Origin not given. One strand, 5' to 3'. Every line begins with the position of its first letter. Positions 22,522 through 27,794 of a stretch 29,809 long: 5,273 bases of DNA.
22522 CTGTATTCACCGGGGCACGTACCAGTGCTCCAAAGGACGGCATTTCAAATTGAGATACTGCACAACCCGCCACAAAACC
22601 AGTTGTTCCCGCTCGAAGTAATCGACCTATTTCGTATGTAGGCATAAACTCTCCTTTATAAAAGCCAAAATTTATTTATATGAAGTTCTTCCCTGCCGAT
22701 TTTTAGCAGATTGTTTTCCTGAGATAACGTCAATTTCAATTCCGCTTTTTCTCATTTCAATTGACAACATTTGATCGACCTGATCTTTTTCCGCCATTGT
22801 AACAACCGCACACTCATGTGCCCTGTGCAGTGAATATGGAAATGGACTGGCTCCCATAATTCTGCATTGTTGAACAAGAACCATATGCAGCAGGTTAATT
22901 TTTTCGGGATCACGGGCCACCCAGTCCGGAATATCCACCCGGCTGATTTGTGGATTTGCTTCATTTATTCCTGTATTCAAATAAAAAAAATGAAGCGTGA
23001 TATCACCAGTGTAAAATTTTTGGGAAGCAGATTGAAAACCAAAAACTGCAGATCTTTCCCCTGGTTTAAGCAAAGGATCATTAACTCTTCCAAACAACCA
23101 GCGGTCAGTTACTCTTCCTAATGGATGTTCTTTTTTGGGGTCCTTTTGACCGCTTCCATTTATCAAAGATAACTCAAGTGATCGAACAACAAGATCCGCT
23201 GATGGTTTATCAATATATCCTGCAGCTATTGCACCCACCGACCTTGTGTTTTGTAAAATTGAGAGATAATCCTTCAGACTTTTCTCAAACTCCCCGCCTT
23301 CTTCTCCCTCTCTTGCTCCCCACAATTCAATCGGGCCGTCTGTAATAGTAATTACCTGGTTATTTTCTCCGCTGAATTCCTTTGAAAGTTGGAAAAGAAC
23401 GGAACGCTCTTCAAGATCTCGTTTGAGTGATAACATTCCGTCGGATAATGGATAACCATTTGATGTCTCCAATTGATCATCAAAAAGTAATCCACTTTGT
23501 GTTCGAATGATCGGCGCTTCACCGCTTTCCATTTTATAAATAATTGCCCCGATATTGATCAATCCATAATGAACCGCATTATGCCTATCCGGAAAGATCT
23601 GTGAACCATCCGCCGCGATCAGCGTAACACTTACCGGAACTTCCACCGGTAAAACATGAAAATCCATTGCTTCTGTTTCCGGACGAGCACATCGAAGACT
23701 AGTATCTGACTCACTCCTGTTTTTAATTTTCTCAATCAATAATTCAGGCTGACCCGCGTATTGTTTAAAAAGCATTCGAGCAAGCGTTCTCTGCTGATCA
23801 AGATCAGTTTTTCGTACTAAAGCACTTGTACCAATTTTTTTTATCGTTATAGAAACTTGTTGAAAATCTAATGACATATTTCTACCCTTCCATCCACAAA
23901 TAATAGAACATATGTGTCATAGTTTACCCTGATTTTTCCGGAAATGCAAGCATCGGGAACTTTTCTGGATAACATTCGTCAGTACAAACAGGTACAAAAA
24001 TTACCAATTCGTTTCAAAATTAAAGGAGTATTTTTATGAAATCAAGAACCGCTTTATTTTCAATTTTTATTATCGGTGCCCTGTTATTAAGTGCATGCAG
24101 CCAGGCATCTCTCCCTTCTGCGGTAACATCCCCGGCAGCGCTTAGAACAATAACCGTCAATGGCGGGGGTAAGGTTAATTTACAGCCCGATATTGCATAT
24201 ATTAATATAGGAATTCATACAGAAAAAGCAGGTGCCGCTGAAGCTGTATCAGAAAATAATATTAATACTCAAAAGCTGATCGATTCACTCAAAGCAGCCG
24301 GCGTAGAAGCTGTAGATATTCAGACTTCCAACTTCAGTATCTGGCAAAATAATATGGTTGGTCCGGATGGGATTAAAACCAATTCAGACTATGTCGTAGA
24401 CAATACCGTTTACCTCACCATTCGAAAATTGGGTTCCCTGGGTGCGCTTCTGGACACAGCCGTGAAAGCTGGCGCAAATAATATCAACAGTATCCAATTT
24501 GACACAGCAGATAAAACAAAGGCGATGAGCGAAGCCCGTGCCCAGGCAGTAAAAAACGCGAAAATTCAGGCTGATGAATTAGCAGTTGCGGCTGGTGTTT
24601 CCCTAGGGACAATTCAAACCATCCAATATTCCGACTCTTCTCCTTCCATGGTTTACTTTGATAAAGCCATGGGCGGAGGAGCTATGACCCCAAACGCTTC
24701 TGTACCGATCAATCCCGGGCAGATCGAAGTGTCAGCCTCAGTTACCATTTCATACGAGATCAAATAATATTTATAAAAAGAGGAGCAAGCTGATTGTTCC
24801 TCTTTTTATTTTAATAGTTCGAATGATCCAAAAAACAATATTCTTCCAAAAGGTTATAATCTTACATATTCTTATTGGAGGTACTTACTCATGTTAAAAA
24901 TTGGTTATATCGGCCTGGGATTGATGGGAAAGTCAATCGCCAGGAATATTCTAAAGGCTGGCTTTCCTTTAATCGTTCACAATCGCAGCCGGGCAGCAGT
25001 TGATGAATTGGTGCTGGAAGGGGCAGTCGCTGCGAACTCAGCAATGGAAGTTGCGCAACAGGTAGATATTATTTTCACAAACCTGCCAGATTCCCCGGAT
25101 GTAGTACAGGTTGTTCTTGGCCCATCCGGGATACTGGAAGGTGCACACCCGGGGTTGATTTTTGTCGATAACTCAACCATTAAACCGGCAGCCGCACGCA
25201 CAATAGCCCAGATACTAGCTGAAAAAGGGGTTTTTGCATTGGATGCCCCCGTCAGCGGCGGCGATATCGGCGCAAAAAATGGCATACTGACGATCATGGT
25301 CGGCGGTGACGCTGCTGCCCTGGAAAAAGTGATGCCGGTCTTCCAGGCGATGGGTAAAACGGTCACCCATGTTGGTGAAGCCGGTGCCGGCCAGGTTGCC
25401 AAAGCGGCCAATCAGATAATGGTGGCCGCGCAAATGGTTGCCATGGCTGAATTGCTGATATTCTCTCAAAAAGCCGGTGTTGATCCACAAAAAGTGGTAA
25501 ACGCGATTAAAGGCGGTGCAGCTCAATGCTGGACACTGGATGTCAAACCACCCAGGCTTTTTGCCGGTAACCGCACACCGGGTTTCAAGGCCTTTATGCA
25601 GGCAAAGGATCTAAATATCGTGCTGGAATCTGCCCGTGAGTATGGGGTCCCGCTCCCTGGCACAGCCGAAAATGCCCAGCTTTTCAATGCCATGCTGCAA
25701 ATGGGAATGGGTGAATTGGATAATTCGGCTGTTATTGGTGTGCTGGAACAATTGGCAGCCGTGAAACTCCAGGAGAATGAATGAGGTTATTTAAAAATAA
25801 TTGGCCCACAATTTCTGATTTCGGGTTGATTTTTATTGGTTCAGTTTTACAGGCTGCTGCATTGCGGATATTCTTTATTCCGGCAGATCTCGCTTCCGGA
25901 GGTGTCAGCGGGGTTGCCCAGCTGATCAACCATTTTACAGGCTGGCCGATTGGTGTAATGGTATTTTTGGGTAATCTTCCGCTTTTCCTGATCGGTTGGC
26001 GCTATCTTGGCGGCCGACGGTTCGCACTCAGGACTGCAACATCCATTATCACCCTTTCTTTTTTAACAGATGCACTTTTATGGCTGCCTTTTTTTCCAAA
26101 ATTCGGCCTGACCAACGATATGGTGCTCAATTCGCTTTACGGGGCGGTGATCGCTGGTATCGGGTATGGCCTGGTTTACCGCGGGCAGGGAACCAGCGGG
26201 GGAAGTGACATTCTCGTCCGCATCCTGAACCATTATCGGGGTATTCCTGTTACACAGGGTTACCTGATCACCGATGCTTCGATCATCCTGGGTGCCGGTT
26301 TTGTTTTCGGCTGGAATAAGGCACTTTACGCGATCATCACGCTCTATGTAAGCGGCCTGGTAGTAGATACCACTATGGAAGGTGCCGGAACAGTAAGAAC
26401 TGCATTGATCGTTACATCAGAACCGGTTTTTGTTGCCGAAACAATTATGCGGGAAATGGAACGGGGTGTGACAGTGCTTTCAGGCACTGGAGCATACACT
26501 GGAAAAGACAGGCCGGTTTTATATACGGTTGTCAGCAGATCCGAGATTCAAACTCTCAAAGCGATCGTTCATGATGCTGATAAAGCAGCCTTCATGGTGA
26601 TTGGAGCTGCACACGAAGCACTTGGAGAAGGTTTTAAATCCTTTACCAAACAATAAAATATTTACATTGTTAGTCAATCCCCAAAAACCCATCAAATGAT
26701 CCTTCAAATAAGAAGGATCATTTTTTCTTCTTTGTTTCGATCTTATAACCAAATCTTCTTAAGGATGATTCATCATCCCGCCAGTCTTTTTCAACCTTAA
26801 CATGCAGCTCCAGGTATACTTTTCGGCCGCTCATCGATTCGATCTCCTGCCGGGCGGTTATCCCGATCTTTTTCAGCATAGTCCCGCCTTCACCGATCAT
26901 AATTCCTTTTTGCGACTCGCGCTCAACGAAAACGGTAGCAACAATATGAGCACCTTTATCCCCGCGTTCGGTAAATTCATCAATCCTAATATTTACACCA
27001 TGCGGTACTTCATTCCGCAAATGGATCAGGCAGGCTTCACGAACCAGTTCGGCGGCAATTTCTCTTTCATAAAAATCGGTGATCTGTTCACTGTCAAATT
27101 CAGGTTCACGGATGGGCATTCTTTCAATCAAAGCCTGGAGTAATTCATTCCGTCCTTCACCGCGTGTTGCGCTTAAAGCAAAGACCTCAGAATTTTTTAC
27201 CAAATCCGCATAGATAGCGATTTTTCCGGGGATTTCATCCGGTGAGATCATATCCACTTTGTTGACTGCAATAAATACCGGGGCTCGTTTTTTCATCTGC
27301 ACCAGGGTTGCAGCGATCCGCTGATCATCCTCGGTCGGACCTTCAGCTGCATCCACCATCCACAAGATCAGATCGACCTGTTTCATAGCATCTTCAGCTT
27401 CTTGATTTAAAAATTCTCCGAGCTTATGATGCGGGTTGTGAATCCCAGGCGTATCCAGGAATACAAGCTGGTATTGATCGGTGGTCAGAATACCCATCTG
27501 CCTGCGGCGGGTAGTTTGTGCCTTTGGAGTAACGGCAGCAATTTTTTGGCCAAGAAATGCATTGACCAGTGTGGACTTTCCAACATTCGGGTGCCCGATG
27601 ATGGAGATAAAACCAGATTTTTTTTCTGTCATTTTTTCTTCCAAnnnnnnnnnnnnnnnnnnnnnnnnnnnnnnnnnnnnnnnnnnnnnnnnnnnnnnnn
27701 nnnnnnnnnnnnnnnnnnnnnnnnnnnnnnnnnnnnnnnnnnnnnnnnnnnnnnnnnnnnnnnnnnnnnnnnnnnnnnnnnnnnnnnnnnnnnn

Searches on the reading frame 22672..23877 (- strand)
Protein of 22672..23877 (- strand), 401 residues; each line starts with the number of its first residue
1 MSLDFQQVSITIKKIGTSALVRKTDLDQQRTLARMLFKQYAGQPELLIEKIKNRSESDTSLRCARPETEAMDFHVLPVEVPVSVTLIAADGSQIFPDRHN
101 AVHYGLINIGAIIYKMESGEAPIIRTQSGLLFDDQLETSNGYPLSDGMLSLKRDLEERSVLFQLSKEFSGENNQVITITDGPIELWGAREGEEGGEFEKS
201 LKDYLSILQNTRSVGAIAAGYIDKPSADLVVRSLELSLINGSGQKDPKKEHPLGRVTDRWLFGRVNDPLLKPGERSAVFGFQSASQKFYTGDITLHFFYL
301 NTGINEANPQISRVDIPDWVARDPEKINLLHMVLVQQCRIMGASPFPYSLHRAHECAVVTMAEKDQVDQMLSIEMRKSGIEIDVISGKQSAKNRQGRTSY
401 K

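Call 7: search_protein_families(library=pfam, proteins=[window:22672-23877:-])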
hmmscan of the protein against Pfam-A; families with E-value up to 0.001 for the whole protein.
window:22672-23877:- (401 aa): 1 family
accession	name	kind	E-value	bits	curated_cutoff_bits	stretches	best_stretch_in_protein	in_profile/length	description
PF09376.16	NurA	-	8.5e-10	39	21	1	85-359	2-254/254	NurA domain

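Call 76: search_protein_families(library=padloc, proteins=[window:22672-23877:-], max_evalue=0.001)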
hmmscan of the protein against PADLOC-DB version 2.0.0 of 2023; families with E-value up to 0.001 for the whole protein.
window:22672-23877:- (401 aa): 0 families

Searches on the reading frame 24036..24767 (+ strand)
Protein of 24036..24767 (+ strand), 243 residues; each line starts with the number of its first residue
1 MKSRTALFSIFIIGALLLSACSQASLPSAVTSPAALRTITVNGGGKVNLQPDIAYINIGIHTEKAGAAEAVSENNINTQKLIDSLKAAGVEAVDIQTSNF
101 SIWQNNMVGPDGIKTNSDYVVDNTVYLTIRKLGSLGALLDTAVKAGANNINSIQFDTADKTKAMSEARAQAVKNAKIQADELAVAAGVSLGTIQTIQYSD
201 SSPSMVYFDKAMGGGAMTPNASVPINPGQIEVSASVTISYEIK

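Call 7: search_protein_families(library=pfam, proteins=[window:24036-24767:+])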
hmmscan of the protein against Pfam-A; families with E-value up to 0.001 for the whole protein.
window:24036-24767:+ (243 aa): 1 family
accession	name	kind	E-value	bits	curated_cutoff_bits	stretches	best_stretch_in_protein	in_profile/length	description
PF04402.19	SIMPL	-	1.1e-50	173.1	25.2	1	39-240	1-205/205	Protein of unknown function (DUF541)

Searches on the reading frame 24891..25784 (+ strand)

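Call 7: search_protein_families(library=pfam, proteins=[window:24891-25784:+])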
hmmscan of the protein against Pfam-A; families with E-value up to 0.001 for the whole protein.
window:24891-25784:+ (297 aa): 6 families
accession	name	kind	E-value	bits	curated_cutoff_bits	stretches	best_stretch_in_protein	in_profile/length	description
PF03446.21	NAD_binding_2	-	4.8e-52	176.7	21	1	3-162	1-161/161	NAD binding domain of 6-phosphogluconate dehydrogenase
PF14833.11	NAD_binding_11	-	1.3e-36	126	30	1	165-285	1-122/122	NAD-binding of NADP-dependent 3-hydroxyisobutyrate dehydrogenase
PF03807.23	F420_oxidored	-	6.8e-07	30.2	21.6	1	3-66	1-68/94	NADP oxidoreductase coenzyme F420-dependent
PF02826.25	2-Hacid_dh_C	-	1.5e-06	28.2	25.1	1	3-71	38-105/178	D-isomer specific 2-hydroxyacid dehydrogenase, NAD binding domain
PF02737.24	3HCDH_N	-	0.00013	22.3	22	0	3-41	1-39/180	3-hydroxyacyl-CoA dehydrogenase, NAD binding domain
PF01488.26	Shikimate_DH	-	0.0004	20.9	24.3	1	3-64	14-82/138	Shikimate / quinate 5-dehydrogenase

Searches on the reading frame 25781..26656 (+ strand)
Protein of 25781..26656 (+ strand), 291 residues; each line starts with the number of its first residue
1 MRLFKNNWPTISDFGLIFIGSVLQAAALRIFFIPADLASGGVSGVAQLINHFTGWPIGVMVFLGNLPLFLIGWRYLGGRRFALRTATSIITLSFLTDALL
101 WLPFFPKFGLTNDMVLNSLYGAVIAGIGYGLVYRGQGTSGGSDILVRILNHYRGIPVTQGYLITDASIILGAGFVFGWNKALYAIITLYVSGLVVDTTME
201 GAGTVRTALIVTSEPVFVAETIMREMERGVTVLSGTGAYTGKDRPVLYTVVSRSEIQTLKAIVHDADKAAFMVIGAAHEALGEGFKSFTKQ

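Call 7: search_protein_families(library=pfam, proteins=[window:25781-26656:+])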
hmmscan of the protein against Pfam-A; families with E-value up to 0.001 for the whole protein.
window:25781-26656:+ (291 aa): 2 families
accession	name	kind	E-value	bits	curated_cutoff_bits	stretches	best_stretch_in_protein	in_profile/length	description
PF02588.21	YitT_membrane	-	2.5e-58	197.3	24.3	1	14-223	2-205/205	Uncharacterised 5xTM membrane BCR, YitT family COG1284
PF10035.14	DUF2179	-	4e-21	75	22.8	1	228-282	1-55/55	Uncharacterized protein conserved in bacteria (DUF2179)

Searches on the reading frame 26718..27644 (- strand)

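Call 7: search_protein_families(library=pfam, proteins=[window:26718-27644:-])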
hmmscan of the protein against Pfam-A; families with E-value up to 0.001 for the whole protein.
window:26718-27644:- (308 aa): 11 families
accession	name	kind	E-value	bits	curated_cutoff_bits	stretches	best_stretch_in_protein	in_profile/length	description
PF01926.29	MMR_HSR1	-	6.6e-26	91.1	21.9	1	13-129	2-113/113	50S ribosome-binding GTPase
PF07650.23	KH_2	-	4.8e-18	65.2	22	1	212-289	1-78/78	KH domain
PF00009.33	GTP_EFTU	-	2.9e-15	56.8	26.5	1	13-177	6-187/188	Elongation factor Tu GTP binding domain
PF02421.24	FeoB_N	-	2.6e-11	43.7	27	1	13-171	3-155/156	Ferrous iron transport protein B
PF00350.29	Dynamin_N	-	4.8e-11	43.4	27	1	52-125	95-164/168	Dynamin family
PF03193.22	RsgA_GTPase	-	6.1e-10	39.6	30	1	10-70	106-170/174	RsgA GTPase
PF00025.27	Arf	-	1.1e-05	25.4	22.3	1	6-175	9-173/174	ADP-ribosylation factor family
PF04670.18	Gtr1_RagA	-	3.1e-05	24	22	1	16-137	5-128/232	Gtr1/RagA G protein conserved region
PF04548.22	AIG1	-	4.7e-05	23.2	27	1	15-115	5-108/212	AIG1 family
PF02492.25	cobW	-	0.0006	19.9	20.7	0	56-137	82-160/180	CobW/HypB/UreG, nucleotide-binding domain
PF08477.19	Roc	-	0.00095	19.8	27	0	13-131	2-119/119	Ras of Complex, Roc, domain of DAPkinase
